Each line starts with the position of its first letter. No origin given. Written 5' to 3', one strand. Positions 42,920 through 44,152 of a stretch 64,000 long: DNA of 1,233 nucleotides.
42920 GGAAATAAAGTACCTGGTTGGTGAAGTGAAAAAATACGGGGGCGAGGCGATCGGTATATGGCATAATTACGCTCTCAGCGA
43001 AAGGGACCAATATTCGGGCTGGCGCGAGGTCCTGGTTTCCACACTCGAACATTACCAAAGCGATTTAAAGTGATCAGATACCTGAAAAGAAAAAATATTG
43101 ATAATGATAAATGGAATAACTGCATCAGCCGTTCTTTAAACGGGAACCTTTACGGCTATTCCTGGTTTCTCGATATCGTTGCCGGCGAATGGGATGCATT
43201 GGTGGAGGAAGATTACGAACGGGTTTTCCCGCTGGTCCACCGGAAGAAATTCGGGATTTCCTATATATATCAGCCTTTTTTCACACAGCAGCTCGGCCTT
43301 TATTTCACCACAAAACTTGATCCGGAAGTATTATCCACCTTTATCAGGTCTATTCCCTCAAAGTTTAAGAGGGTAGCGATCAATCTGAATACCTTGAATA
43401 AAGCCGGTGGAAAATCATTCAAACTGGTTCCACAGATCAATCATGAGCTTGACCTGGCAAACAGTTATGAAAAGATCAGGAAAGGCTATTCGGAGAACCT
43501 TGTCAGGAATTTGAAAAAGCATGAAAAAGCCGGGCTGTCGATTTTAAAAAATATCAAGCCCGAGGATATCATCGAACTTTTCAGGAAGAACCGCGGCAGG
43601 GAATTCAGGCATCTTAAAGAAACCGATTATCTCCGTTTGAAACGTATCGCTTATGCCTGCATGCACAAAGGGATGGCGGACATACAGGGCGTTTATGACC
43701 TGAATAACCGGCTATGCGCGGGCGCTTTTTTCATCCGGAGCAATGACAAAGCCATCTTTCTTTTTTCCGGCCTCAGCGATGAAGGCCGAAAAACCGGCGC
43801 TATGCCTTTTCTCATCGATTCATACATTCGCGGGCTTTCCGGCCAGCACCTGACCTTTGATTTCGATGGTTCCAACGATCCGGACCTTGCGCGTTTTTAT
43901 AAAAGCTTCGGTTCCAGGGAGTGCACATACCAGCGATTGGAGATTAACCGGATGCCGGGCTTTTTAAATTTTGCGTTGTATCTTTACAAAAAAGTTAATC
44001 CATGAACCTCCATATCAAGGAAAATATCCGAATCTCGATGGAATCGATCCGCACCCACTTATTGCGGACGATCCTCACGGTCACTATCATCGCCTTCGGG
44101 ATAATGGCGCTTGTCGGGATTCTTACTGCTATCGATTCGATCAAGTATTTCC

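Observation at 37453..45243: Translationally coupled cassette: adenylation enzyme + carrier protein + three acyl/aminoacyl-transferase folds + deacetylase-like + alpha/alpha-toroid protein, with no DltB/DltD or condensation domain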

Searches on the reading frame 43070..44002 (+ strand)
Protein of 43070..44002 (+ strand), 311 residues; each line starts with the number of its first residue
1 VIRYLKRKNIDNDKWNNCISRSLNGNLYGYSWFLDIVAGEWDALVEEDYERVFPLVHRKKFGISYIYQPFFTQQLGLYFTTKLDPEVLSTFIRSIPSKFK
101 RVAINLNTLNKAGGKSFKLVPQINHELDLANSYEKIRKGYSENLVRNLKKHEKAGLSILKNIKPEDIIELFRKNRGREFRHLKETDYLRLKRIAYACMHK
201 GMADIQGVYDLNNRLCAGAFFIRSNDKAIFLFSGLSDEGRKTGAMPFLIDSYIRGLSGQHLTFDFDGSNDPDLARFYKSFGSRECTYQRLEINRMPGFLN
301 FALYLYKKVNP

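Call 5: search_protein_families(library=pfam, proteins=[window:43070-44002:+], max_evalue=0.01)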
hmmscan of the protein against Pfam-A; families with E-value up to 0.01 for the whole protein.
window:43070-44002:+ (311 aa): 1 family
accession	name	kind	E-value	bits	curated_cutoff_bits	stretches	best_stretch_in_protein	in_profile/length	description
PF13877.11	RPAP3_C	-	0.0051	17.7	23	0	144-174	11-41/92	Potential Monad-binding region of RPAP3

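Call 6: search_protein_families(library=ncbifam, proteins=[window:43070-44002:+], max_evalue=0.01)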
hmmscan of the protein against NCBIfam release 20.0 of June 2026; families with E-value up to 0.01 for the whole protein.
window:43070-44002:+ (311 aa): 0 families

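Call 13: find_homologous_proteins(query=window:43070-44002:+, max_evalue=0.001)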
Query window:43070-44002:+ (311 aa): 2049 proteins with E <= 0.001 among 2845 candidates; the best 120 are listed.
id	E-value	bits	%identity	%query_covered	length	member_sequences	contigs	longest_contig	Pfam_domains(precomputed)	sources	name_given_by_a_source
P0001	1.3e-209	713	100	100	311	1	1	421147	-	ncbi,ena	-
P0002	3.0e-177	607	86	100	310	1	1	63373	-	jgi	jgi:hypothetical protein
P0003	4.7e-162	557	78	99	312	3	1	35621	-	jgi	-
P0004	7.5e-161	553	77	99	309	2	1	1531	-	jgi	jgi:hypothetical protein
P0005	1.1e-160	552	77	99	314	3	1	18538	-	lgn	-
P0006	2.1e-160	551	78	99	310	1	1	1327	-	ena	-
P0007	8.3e-160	549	78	99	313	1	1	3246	-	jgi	jgi:hypothetical protein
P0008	3.1e-159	547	77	99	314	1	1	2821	-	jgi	-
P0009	6.8e-159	546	76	99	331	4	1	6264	-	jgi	jgi:hypothetical protein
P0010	9.9e-159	546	77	99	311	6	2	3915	-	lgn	-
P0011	1.5e-158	545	74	99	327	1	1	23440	-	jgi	jgi:hypothetical protein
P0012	7.5e-157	540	75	100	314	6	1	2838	-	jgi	-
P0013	1.5e-156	539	74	99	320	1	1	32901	-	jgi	jgi:hypothetical protein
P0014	3.5e-156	537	75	99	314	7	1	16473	-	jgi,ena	-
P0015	1.9e-155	535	74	99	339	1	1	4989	-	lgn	-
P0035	1.6e-151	522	74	99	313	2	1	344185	-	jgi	jgi:hypothetical protein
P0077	3.2e-133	462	64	98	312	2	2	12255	PF13480.14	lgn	-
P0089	1.5e-127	443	63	99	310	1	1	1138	PF13480.14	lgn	-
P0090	2.1e-127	443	64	95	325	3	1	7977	PF13480.14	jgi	jgi:hypothetical protein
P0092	8.4e-124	431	64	95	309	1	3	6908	PF13480.14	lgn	-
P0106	4.5e-116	406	56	99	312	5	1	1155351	PF02388.23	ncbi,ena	-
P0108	3.0e-114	400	56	99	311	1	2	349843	PF13480.14,PF02388.23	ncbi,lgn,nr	ncbi:MAG: GNAT family N-acetyltransferase [Bacteroidales bacterium]|nr:GNAT family N-acetyltransfera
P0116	3.6e-113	396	55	99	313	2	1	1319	PF02388.23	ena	-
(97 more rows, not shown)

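Call 14: find_encoding_contigs(protein=P0001, flank=10000, max_places=3)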
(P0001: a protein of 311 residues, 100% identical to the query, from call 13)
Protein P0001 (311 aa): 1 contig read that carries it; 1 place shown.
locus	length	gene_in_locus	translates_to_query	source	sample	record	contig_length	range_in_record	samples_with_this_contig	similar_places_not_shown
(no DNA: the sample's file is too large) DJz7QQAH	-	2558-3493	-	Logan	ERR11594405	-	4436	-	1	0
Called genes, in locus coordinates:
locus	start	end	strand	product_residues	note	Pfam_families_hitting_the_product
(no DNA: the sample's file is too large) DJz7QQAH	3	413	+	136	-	?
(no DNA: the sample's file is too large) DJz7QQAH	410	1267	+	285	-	PF02522:Antibiotic_NAT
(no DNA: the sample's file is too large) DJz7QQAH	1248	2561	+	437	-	PF23019:DUF7033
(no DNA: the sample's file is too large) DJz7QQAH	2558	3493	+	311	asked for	-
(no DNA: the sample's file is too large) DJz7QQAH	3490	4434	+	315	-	?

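Call 15: find_encoding_contigs(protein=P0035, flank=10000, max_places=3)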
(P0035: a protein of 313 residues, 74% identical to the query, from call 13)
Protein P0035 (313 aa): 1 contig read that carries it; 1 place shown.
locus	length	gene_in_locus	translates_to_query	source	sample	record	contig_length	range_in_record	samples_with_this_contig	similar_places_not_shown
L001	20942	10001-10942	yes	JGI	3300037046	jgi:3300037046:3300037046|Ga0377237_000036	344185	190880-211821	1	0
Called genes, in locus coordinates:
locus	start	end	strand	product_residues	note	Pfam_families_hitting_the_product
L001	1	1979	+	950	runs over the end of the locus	PF00675:Peptidase_M16, PF05193:Peptidase_M16_C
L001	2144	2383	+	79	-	-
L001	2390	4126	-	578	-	PF05496:RuvB_N (faint), PF13177:DNA_pol3_delta2, PF13401:AAA_22 (weak), PF00004:AAA, PF21960:RCF1-5-like_lid (weak), PF22608:DNAX_ATPase_lid, PF12169:DNA_pol3_gamma3 (weak), PF28557:DUF8439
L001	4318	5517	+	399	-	PF07944:Beta-AFase-like_GH127_cat (faint), PF13243:SQHop_cyclase_C (faint), PF25840:Ulvan_lyase_N (faint)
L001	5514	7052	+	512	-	PF00501:AMP-binding, PF13193:AMP-binding_C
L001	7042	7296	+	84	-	-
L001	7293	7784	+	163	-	PF00583:Acetyltransf_1, PF13420:Acetyltransf_4 (weak), PF13673:Acetyltransf_10, PF13508:Acetyltransf_7, PF08445:FR47 (weak)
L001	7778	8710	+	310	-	PF02522:Antibiotic_NAT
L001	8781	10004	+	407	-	PF23019:DUF7033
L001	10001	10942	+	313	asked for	-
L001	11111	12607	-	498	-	PF18962:Por_Secre_tail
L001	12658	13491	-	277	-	-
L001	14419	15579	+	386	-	PF12704:MacB_PCD, PF02687:FtsX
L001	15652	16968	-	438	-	PF17116:T9SS_plug_1st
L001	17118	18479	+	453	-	PF05896:NQRA_N, PF24836:NQRA_2nd, PF11973:NQRA_SLBB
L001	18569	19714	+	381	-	PF03116:NQR2_RnfD_RnfE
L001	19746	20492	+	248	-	PF04205:FMN_bind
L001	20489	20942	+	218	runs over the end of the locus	PF02508:Rnf-Nqr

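Call 16: find_encoding_contigs(protein=P0106, flank=10000, max_places=2)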
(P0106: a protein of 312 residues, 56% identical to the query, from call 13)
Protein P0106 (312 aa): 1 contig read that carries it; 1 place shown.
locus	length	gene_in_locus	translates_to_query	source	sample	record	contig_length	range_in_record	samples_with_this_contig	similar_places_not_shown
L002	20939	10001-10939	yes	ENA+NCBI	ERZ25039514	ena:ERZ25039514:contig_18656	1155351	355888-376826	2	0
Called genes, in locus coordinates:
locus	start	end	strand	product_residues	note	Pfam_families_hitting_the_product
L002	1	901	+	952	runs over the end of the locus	PF00675:Peptidase_M16, PF05193:Peptidase_M16_C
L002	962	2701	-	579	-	PF05496:RuvB_N (faint), PF13177:DNA_pol3_delta2, PF13401:AAA_22 (weak), PF00004:AAA, PF21960:RCF1-5-like_lid (faint), PF22608:DNAX_ATPase_lid, PF28557:DUF8439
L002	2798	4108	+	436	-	PF23019:DUF7033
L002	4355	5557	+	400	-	PF06662:C5-epim_C (faint), PF25840:Ulvan_lyase_N (faint)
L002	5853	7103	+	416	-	PF00501:AMP-binding, PF13193:AMP-binding_C (faint)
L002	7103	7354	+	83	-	-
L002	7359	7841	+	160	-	PF00583:Acetyltransf_1, PF13420:Acetyltransf_4 (weak), PF13673:Acetyltransf_10, PF13508:Acetyltransf_7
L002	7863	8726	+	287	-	PF02522:Antibiotic_NAT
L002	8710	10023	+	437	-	PF23019:DUF7033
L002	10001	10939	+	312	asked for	PF02388:FemAB (faint)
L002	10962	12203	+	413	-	PF12704:MacB_PCD, PF02687:FtsX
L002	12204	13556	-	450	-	PF17116:T9SS_plug_1st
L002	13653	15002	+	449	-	PF05896:NQRA_N, PF24836:NQRA_2nd, PF11973:NQRA_SLBB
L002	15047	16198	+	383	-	PF03116:NQR2_RnfD_RnfE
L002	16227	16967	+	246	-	PF04205:FMN_bind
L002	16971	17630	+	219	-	PF02508:Rnf-Nqr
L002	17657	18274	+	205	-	PF02508:Rnf-Nqr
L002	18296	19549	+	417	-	PF00111:Fer2, PF00970:FAD_binding_6 (faint), PF00175:NAD_binding_1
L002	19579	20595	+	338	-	PF02424:ApbE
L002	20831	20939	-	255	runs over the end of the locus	PF22435:MRM3-like_sub_bind, PF00588:SpoU_methylase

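Call 17: find_encoding_contigs(protein=P0108, flank=10000, max_places=2)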
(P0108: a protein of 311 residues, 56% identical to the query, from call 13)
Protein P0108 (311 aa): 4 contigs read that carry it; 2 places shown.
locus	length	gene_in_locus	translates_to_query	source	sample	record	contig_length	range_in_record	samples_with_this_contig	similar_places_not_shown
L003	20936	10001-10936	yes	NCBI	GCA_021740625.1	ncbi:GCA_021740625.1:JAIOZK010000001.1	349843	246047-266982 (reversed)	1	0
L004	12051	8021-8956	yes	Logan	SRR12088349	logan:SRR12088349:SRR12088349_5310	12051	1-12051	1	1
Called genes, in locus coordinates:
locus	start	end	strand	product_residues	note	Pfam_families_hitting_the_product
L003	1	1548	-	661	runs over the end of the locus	PF05649:Peptidase_M13_N, PF01431:Peptidase_M13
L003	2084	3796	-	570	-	PF03215:Rad17 (weak), PF05496:RuvB_N (faint), PF13177:DNA_pol3_delta2, PF13401:AAA_22 (weak), PF00004:AAA, PF21960:RCF1-5-like_lid (faint), PF22608:DNAX_ATPase_lid, PF28557:DUF8439, +2 more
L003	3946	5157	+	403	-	PF13243:SQHop_cyclase_C (faint), PF07944:Beta-AFase-like_GH127_cat (weak), PF07470:Glyco_hydro_88 (weak), PF25840:Ulvan_lyase_N (faint)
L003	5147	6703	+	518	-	PF00501:AMP-binding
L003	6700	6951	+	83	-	-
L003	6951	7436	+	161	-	PF00583:Acetyltransf_1, PF13508:Acetyltransf_7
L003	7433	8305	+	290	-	PF02522:Antibiotic_NAT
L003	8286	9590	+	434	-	PF23019:DUF7033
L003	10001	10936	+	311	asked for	PF02388:FemAB (faint), PF13480:Acetyltransf_6 (weak)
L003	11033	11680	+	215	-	PF14681:UPRTase, PF00156:Pribosyltran, PF24390:PRTase-CE (weak)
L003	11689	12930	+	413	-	PF12704:MacB_PCD, PF02687:FtsX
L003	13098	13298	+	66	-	-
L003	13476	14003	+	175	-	PF04138:GtrA_DPMS_TM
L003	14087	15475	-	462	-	PF01408:GFO_IDH_MocA, PF21252:Glyco_hydro_109_C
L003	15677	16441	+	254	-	PF20181:DUF6544, PF21900:DUF6920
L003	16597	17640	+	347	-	PF01073:3Beta_HSD, PF01370:Epimerase, PF02719:Polysacc_synt_2 (weak), PF05368:NmrA, PF07993:NAD_binding_4, PF08659:KR (weak), PF13460:NAD_binding_10, PF16363:GDP_Man_Dehyd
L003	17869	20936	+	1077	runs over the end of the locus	PF00989:PAS, PF08448:PAS_4, PF13426:PAS_9, PF13426:PAS_9, PF00989:PAS, PF13426:PAS_9, PF00989:PAS, PF13426:PAS_9, +13 more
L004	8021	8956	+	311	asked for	PF02388:FemAB (faint), PF13480:Acetyltransf_6 (weak)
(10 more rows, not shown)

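Call 19: find_related_loci(query=A1, collection=genome_contigs, flank=10000)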
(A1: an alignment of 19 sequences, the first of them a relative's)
Query A1 (311 aa) in genome_contigs; peptide patterns used: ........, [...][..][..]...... (x = any residue, [..] = any of these).
557 stretches matched a pattern; 438 encode a relative of the query (tblastn E <= 1e-3); the best 80 are kept; 80 distinct loci.
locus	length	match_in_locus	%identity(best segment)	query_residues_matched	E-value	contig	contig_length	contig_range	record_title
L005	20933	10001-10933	75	1-311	3e-159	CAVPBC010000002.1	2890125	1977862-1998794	MAG: uncultured Bacteroidales bacterium isolate MFD00032.bin.1.232 genome assembly, contig: contig_25270, whole genome s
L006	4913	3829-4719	75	1-296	8e-157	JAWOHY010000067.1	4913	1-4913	MAG: Bacteroidales bacterium isolate CWP5-1.bin.50 k191_1682825, whole genome shotgun sequence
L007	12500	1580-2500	71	1-307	2e-152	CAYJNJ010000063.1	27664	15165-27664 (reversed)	MAG TPA_asm: uncultured Bacteroidales bacterium isolate ERP124720_co1_67 genome assembly, contig: NODE_2301_length_27664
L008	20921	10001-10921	71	1-307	2e-151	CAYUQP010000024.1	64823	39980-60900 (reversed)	MAG TPA_asm: uncultured Bacteroidales bacterium isolate binchicken_co115_320 genome assembly, contig: NODE_841_length_64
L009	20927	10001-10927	71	1-309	2e-151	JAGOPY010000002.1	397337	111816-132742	MAG: Bacteroidales bacterium isolate Go_SlDig_bin_433 Go_SlDig_12_length_397337_cov_53.712784, whole genome shotgun sequ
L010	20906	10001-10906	65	6-307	8e-133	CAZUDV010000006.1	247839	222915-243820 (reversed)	MAG TPA_asm: uncultured Bacteroidales bacterium isolate SRP239243_co1_12 genome assembly, contig: NODE_23_length_247839_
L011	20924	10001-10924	63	1-308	8e-132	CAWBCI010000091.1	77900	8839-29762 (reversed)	MAG: uncultured Bacteroidales bacterium isolate MFD02923.bin.1.118 genome assembly, contig: contig_7988, whole genome sh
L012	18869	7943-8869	64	1-309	1e-137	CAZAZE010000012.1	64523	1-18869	MAG TPA_asm: uncultured Bacteroidales bacterium isolate SRP278314_co2_178 genome assembly, contig: NODE_723_length_64523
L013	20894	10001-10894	60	1-298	4e-121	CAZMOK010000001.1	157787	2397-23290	MAG TPA_asm: uncultured Bacteroidales bacterium isolate binchicken_co15_171 genome assembly, contig: NODE_5_length_15778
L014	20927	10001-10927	56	1-309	1e-120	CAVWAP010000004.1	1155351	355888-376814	MAG: uncultured Bacteroidales bacterium isolate MFD03804.bin.1.231 genome assembly, contig: contig_18656, whole genome s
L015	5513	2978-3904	55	1-309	3e-120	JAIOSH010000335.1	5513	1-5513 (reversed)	MAG: Bacteroidales bacterium isolate SMBSF39 bin_16_k127_382935, whole genome shotgun sequence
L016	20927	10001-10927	56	1-309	9e-119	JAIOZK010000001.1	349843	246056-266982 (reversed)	MAG: Bacteroidales bacterium isolate Tobar13.5m-G7 Tobar13-5m-C10, whole genome shotgun sequence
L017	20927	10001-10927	56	1-309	2e-117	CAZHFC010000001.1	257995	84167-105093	MAG TPA_asm: uncultured Bacteroidales bacterium isolate SRP241341_co1_62 genome assembly, contig: NODE_31_length_257995_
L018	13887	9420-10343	58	2-309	2e-117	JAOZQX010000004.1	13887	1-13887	MAG: Bacteroidales bacterium isolate GMC6.concoct.111_sub GMC6_4358_length_13887_cov_5.493349, whole genome shotgun sequ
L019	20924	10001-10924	54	1-308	8e-117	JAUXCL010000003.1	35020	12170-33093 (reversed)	MAG: Bacteroidales bacterium isolate CSMAG_2824 CSMAG_2824_k117_153725_length_35020_cov_25.9724, whole genome shotgun se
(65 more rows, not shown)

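Call 28: search_protein_families(library=ncbifam, alignment_id=A1, max_evalue=1)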
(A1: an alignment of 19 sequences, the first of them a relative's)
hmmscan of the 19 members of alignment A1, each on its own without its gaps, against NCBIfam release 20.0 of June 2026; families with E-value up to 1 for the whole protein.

A. member 1, P0001 (311 aa): 1 family
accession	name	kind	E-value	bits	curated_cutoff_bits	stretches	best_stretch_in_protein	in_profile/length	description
NF053625.1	SerKinSerKArch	equivalog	0.13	11.4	380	1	115-175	158-218/244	ADP-dependent L-serine kinase SerK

B. families by the number of members that match (of 19 scanned): 10 families
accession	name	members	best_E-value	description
NF007262.0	PRK09716.1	2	0.00073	YhaC family protein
TIGR03019.1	pepcterm_femAB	1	1.4e-05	FemAB family XrtA/PEP-CTERM system-associated protein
NF041329.1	CmeU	1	0.021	CmeU family protein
TIGR04185.1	ATPgraspMvdC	1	0.039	MvdC family ATP-grasp ribosomal peptide maturase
NF053624.1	PtglEndpepMepK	1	0.088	peptidoglycan L,D-endopeptidase MepK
NF051844.1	ETFlavBetaProt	1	0.095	electron transfer flavoprotein subunit beta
NF009299.0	PRK12656.1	1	0.12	fructose-6-phosphate aldolase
NF053625.1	SerKinSerKArch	1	0.13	ADP-dependent L-serine kinase SerK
NF007341.0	PRK09834.1-3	1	0.23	DNA-binding transcriptional regulator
NF010490.0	PRK13912.1-1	1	0.25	nuclease NucT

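Call 29: search_solved_structures(query=A1, max_evalue=10, show_alignments=1)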
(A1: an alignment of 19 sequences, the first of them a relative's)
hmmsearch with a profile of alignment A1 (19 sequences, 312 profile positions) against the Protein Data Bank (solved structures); distinct sequences matched with E-value up to 10: 1.
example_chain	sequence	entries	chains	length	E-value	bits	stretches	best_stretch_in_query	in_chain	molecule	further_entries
5lph_A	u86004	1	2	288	1.5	11.1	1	159-207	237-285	Centrosomal protein of 104 kDa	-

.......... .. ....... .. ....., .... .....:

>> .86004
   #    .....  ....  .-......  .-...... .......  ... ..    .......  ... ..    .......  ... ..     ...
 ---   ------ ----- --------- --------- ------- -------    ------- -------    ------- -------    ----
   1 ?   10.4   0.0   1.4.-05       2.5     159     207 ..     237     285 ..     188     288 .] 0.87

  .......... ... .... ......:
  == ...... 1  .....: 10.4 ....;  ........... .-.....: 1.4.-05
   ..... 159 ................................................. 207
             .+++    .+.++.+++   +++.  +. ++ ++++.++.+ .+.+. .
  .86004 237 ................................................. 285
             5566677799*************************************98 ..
